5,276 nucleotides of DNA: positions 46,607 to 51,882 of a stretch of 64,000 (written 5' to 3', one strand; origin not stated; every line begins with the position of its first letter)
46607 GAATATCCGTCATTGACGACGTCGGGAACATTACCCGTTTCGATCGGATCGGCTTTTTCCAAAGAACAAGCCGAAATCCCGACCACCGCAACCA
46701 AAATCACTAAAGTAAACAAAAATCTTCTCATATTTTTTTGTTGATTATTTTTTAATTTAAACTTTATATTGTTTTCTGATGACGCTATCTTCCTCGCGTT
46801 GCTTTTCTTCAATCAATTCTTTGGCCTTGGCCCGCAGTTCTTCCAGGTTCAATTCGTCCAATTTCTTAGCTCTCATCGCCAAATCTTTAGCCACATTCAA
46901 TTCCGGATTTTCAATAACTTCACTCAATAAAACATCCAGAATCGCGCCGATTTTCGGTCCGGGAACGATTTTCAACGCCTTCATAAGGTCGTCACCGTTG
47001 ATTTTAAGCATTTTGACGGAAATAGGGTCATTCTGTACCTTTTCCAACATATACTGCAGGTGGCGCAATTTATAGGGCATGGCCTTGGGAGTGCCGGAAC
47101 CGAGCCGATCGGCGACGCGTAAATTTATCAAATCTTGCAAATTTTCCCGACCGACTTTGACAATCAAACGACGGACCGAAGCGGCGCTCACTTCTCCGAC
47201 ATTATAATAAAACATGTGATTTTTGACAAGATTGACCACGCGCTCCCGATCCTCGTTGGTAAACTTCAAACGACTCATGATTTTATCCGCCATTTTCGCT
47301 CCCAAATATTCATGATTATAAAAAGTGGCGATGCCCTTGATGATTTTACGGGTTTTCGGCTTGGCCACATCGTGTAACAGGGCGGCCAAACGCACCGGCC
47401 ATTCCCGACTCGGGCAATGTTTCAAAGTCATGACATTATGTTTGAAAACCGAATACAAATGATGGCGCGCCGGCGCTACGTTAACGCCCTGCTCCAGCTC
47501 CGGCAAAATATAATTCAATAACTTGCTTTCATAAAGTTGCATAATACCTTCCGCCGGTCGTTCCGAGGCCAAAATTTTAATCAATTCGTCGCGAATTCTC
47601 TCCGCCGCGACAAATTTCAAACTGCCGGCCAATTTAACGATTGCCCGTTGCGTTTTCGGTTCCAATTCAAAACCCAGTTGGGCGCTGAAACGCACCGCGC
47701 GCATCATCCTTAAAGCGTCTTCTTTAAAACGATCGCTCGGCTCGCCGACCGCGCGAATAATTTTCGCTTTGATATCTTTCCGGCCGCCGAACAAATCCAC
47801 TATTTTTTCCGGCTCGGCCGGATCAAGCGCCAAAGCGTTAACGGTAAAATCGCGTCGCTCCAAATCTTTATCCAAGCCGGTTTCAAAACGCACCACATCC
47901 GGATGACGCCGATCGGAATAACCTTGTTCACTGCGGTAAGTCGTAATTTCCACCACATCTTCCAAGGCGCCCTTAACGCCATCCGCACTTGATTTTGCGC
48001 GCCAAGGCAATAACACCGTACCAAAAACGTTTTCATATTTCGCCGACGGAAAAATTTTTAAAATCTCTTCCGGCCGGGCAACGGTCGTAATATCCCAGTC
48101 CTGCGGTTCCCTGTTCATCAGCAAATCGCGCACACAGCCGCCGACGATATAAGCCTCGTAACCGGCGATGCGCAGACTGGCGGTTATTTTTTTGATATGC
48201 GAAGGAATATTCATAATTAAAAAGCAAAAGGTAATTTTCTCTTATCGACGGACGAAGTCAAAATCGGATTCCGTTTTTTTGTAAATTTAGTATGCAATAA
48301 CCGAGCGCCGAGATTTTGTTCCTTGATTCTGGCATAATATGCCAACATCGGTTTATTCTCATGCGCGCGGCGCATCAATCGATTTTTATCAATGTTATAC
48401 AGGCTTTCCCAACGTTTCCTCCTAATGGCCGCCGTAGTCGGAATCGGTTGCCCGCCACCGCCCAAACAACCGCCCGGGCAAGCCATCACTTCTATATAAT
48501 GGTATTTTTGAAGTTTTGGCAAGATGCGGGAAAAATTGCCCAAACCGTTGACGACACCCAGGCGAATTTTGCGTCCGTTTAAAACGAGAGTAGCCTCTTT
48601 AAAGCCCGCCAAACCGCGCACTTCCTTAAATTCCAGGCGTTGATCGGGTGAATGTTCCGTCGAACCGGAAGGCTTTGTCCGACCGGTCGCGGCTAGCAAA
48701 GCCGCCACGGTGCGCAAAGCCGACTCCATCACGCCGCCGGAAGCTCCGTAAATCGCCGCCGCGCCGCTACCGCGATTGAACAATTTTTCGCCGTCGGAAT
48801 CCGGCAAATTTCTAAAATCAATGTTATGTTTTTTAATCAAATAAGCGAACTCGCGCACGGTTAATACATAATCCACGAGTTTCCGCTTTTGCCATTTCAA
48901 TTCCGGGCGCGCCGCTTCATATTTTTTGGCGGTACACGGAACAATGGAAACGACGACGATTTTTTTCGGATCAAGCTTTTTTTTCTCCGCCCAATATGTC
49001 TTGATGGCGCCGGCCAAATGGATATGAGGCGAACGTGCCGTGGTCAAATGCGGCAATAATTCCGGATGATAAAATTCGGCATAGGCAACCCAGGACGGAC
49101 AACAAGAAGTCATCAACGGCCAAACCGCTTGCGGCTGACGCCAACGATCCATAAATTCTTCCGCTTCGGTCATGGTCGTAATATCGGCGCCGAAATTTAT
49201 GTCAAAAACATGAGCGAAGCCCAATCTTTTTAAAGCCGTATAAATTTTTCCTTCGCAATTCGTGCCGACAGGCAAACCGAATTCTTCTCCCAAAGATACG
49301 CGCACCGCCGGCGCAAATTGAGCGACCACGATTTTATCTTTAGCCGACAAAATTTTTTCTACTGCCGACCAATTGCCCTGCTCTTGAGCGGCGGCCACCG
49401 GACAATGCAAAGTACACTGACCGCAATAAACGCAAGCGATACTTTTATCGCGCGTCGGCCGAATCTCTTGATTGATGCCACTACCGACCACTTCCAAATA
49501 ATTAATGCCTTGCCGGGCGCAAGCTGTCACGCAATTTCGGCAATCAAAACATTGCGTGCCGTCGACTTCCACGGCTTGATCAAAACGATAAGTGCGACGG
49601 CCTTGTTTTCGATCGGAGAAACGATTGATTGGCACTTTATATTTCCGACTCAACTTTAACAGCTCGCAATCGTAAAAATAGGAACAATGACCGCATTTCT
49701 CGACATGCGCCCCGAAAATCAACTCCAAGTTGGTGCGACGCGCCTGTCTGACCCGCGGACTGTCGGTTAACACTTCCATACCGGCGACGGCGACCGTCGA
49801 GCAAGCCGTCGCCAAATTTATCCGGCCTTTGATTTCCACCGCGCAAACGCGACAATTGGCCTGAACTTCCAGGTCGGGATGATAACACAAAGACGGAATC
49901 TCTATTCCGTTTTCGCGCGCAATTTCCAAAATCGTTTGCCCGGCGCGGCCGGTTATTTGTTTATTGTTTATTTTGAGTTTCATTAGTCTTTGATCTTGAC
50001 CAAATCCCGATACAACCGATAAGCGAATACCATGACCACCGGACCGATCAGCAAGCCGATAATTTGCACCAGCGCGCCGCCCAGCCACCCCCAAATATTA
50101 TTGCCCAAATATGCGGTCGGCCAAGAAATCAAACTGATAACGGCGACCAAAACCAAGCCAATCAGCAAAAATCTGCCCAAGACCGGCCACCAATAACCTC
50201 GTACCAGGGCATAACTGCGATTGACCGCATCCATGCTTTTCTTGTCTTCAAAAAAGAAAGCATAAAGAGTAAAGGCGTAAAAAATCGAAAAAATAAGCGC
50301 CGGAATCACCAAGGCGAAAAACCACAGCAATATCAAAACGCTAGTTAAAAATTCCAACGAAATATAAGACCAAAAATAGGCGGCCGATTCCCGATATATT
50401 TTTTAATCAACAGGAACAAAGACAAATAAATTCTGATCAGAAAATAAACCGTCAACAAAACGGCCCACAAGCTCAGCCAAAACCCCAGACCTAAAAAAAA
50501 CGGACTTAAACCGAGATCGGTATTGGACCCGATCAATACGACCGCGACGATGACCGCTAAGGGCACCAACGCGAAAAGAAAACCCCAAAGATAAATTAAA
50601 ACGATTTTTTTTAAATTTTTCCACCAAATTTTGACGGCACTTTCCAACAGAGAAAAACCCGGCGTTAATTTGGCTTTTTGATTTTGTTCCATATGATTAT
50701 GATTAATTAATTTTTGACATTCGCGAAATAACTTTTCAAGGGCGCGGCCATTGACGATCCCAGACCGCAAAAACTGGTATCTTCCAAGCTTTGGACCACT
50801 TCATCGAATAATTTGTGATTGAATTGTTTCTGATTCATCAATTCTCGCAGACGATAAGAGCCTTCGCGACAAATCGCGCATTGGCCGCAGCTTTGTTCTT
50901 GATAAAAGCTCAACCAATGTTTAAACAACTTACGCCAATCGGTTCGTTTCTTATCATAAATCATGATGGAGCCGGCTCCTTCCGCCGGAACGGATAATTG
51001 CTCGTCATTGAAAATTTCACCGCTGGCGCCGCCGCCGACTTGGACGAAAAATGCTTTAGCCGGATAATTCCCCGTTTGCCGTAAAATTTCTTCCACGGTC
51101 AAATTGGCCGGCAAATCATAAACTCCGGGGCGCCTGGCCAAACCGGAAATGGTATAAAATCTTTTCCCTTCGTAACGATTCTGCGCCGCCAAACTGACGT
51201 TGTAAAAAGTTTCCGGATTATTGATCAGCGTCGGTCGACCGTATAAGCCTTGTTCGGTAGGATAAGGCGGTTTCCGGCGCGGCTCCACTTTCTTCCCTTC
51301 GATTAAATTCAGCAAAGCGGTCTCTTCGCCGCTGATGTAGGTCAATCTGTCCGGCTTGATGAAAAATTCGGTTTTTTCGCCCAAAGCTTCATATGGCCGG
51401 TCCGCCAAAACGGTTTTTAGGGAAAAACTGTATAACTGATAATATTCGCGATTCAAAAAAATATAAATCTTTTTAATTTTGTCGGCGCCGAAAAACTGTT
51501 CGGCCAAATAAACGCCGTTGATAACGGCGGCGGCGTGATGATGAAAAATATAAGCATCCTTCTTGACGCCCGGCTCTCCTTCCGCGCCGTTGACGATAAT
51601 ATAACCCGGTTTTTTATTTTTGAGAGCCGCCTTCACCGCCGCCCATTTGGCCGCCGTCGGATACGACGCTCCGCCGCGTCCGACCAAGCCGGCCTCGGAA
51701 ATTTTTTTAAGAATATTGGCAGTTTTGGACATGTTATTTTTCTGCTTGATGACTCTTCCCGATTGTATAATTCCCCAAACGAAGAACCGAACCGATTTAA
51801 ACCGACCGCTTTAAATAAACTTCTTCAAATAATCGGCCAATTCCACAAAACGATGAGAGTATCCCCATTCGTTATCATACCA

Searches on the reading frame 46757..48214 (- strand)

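Call 44: search_protein_families(library=pfam, proteins=[window:46757-48214:-], max_evalue=0.0001)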
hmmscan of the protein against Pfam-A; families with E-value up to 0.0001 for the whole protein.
window:46757-48214:- (485 aa): 4 families
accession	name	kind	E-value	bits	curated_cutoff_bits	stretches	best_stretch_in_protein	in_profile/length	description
PF01743.26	PolyA_pol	-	1.5e-33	116.2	23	1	21-154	1-126/126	Poly A polymerase head domain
PF12627.12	PolyA_pol_RNAbd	-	9.4e-21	73.8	22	1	181-241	1-61/64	Probable RNA and SrmB- binding site of polymerase A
PF01966.28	HD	-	1.6e-10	41.7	22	1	274-371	27-113/116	HD domain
PF13735.12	tRNA_NucTran2_2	-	2.6e-09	37.7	27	1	307-436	22-136/149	tRNA nucleotidyltransferase domain 2 putative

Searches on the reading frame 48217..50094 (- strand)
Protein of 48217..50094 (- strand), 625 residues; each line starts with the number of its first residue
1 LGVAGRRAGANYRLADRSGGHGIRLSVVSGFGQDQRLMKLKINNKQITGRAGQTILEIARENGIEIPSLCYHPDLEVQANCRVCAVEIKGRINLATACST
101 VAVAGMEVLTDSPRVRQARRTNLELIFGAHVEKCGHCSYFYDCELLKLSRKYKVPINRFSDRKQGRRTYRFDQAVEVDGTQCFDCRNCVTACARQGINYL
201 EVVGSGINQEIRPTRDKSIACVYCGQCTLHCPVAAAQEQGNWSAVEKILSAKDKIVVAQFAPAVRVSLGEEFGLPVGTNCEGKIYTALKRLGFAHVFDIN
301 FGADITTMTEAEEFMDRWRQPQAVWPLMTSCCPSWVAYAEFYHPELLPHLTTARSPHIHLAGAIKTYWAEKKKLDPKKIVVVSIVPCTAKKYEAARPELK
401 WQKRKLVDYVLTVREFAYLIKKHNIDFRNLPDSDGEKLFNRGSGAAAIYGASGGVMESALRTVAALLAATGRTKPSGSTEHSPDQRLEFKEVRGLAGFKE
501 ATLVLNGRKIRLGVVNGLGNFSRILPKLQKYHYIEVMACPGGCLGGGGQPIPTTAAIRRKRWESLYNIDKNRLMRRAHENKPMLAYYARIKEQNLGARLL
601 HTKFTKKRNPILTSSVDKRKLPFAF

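Call 44: search_protein_families(library=pfam, proteins=[window:48217-50094:-], max_evalue=0.0001)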
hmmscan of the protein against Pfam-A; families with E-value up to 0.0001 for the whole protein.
window:48217-50094:- (625 aa): 6 families
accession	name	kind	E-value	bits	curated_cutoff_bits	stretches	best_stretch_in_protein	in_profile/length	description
PF02906.19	Fe_hyd_lg_C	-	4.5e-84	282.4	22.1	1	254-547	1-245/245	Iron only hydrogenase large subunit, C-terminal domain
PF13510.11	Fer2_4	-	3.2e-16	59.6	22.8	1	38-112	4-81/82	2Fe-2S iron-sulfur cluster binding domain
PF02256.22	Fe_hyd_SSU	-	1.7e-07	31.6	24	1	557-607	3-56/56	Iron hydrogenase small subunit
PF12838.12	Fer4_7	-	1.2e-05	26.1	27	1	181-235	1-52/52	4Fe-4S dicluster domain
PF10588.14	NADH-G_4Fe-4S_3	-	5e-05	23.2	27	1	119-154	1-36/40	NADH-ubiquinone oxidoreductase-G iron-sulfur binding region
PF13187.11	Fer4_9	-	6.6e-05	23.3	27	0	181-233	1-49/52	4Fe-4S dicluster domain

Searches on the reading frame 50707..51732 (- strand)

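Call 44: search_protein_families(library=pfam, proteins=[window:50707-51732:-], max_evalue=0.0001)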
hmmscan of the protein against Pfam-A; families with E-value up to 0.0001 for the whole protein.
window:50707-51732:- (341 aa): 2 families
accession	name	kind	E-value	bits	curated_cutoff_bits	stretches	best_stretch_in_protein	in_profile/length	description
PF01512.22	Complex1_51K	-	8.6e-31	107.3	31.2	1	11-180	1-149/150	Nuo51 FMN-binding domain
PF10589.14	NADH_4Fe-4S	-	2.1e-14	53.6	23.5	1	270-337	3-76/85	NADH-ubiquinone oxidoreductase-F iron-sulfur binding region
